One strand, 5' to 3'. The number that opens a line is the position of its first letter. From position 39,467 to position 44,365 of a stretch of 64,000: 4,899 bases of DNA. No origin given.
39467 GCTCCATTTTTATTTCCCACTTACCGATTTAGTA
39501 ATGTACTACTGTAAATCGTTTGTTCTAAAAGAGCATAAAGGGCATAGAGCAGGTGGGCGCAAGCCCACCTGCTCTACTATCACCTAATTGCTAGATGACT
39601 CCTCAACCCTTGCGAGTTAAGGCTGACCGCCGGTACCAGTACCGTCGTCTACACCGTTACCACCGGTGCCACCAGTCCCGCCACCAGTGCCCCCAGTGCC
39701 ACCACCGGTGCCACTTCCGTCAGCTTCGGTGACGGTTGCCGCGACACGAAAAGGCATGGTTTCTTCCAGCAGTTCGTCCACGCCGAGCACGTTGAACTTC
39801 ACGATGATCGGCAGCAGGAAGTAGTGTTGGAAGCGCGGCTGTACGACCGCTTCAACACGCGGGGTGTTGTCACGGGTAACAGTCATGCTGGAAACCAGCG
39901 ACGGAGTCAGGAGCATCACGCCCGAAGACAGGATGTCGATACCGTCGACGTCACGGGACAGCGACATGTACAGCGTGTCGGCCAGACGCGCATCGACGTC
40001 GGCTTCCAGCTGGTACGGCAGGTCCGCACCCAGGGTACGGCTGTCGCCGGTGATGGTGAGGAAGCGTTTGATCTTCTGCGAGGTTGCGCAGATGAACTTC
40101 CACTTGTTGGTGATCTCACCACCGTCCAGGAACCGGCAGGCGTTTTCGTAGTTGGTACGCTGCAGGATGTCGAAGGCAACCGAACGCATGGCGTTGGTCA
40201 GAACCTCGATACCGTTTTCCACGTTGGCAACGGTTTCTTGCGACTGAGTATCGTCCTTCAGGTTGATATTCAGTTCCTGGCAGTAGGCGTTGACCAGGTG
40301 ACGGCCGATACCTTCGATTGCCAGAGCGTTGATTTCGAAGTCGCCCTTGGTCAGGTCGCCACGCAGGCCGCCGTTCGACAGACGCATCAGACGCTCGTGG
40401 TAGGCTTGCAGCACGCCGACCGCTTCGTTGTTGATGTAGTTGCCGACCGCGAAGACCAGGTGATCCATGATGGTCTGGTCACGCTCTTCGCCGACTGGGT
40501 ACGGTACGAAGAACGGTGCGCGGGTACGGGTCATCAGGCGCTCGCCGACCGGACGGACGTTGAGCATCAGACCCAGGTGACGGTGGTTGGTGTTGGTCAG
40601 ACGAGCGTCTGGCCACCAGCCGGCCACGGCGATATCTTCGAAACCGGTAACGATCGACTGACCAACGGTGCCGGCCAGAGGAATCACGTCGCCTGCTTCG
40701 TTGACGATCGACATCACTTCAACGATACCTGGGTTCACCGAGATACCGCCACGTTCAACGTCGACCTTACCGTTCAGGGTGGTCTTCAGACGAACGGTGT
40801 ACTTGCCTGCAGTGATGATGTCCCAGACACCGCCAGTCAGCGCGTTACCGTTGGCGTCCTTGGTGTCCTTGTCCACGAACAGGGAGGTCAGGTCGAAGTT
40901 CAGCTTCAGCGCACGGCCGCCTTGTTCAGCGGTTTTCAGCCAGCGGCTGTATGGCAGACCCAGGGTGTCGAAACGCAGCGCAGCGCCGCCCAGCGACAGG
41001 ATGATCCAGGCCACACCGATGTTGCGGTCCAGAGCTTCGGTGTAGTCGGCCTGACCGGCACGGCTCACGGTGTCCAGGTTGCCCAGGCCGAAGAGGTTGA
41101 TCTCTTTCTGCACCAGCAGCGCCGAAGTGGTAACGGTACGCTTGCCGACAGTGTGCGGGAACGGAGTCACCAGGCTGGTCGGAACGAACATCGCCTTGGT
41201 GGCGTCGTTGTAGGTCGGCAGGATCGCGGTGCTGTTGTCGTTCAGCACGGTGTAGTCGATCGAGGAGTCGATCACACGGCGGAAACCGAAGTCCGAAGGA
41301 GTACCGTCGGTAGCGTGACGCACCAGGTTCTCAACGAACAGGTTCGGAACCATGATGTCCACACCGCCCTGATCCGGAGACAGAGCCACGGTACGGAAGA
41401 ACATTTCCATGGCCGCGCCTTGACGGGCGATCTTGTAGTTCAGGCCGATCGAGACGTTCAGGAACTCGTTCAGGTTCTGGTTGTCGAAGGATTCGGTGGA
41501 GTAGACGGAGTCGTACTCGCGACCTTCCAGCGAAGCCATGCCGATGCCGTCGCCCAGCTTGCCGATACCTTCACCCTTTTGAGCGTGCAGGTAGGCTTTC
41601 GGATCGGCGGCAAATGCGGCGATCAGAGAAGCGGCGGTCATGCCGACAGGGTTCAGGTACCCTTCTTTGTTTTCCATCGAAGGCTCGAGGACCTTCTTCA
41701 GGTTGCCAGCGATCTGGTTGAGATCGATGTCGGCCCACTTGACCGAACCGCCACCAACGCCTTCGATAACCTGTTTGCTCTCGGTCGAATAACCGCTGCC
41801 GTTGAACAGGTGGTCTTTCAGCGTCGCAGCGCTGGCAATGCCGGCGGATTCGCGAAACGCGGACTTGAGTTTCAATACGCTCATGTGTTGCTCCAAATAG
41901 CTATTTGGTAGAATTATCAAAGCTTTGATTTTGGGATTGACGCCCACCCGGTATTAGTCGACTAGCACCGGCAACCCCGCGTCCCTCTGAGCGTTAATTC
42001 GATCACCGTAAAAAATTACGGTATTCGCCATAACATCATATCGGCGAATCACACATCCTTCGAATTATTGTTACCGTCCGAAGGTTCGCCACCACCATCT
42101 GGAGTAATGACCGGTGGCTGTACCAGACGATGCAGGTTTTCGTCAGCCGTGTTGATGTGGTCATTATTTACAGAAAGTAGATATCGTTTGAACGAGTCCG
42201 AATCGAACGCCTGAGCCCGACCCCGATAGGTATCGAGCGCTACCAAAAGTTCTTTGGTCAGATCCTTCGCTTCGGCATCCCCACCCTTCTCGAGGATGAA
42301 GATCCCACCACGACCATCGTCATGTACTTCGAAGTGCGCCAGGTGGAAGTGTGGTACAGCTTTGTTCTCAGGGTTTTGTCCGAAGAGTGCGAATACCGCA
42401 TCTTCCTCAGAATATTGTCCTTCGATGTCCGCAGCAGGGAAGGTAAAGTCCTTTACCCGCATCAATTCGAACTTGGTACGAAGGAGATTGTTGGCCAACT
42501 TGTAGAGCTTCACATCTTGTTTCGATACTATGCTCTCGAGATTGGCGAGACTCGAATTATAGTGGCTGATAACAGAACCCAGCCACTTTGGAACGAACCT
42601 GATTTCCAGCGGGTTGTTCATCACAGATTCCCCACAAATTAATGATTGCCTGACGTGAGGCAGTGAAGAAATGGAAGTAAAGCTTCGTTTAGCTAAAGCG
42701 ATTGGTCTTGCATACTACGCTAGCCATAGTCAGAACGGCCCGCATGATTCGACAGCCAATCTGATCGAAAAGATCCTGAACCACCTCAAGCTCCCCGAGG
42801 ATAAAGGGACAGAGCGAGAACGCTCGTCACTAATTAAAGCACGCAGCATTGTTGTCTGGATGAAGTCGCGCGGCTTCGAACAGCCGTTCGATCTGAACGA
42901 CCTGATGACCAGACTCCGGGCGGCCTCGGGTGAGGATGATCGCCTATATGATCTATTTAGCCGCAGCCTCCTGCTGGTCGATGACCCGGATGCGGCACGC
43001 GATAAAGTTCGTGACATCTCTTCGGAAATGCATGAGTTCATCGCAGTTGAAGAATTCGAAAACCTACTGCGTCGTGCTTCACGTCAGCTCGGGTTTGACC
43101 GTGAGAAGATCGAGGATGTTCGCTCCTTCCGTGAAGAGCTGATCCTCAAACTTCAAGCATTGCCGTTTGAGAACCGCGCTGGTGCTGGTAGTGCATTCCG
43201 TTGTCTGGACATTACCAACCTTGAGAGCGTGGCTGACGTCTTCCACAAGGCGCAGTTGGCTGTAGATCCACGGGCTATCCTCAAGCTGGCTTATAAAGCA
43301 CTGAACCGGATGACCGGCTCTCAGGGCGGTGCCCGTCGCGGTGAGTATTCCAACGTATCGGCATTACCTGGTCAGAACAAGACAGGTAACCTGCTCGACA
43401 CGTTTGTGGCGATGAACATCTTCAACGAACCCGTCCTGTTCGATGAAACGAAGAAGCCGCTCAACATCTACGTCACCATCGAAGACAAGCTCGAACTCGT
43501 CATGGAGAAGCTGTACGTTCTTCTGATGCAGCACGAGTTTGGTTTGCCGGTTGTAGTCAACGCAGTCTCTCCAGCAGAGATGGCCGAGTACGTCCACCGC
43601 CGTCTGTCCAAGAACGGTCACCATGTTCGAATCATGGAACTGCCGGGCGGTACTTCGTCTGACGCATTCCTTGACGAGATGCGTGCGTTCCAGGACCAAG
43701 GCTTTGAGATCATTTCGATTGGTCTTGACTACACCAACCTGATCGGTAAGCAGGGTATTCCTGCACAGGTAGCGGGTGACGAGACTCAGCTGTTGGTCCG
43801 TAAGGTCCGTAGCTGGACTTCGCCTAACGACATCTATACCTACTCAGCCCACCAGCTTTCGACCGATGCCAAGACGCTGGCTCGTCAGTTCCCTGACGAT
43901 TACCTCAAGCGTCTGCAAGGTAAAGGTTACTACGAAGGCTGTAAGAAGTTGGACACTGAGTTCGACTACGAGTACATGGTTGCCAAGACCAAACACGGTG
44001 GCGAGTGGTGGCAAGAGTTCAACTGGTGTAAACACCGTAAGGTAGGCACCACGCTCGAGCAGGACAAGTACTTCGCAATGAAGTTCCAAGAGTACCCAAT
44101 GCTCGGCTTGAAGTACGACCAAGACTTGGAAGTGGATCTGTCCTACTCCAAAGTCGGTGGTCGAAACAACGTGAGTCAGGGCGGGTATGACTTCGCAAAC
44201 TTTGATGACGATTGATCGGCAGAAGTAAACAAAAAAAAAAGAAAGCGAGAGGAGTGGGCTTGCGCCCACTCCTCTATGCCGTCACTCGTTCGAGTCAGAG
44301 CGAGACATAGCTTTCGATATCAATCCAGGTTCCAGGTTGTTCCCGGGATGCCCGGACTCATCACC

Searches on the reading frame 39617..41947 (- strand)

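Call 31: search_protein_families(library=phrogs, proteins=[window:39617-41947:-], max_evalue=0.001)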
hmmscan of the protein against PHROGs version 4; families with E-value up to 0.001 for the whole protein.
window:39617-41947:- (776 aa): 1 family
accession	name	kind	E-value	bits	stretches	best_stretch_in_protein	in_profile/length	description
phrog_3231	-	head and packaging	3.2e-118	396.8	1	93-752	69-742/746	major head protein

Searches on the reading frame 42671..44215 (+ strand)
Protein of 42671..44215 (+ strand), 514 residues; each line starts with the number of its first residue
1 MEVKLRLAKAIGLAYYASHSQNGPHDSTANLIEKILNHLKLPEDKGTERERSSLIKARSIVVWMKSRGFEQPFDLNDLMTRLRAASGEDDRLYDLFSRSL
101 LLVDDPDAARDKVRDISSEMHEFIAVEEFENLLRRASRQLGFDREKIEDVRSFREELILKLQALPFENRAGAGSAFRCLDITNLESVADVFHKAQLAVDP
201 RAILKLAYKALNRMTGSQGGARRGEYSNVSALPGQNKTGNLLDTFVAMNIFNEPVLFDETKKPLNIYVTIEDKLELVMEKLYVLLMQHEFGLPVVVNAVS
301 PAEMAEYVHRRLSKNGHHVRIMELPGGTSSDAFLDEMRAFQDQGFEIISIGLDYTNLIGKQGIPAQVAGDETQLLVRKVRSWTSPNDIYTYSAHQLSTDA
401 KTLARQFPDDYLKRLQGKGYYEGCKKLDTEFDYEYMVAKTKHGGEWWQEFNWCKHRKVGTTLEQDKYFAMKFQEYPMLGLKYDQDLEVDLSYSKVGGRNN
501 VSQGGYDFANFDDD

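Call 31: search_protein_families(library=phrogs, proteins=[window:42671-44215:+], max_evalue=0.001)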
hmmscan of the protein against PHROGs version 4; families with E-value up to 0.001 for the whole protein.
window:42671-44215:+ (514 aa): 1 family
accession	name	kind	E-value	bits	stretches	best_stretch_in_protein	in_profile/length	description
phrog_3213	-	DNA, RNA and nucleotide metabolism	9.1e-109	365.4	1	1-504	1-502/509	DnaB-like replicative helicase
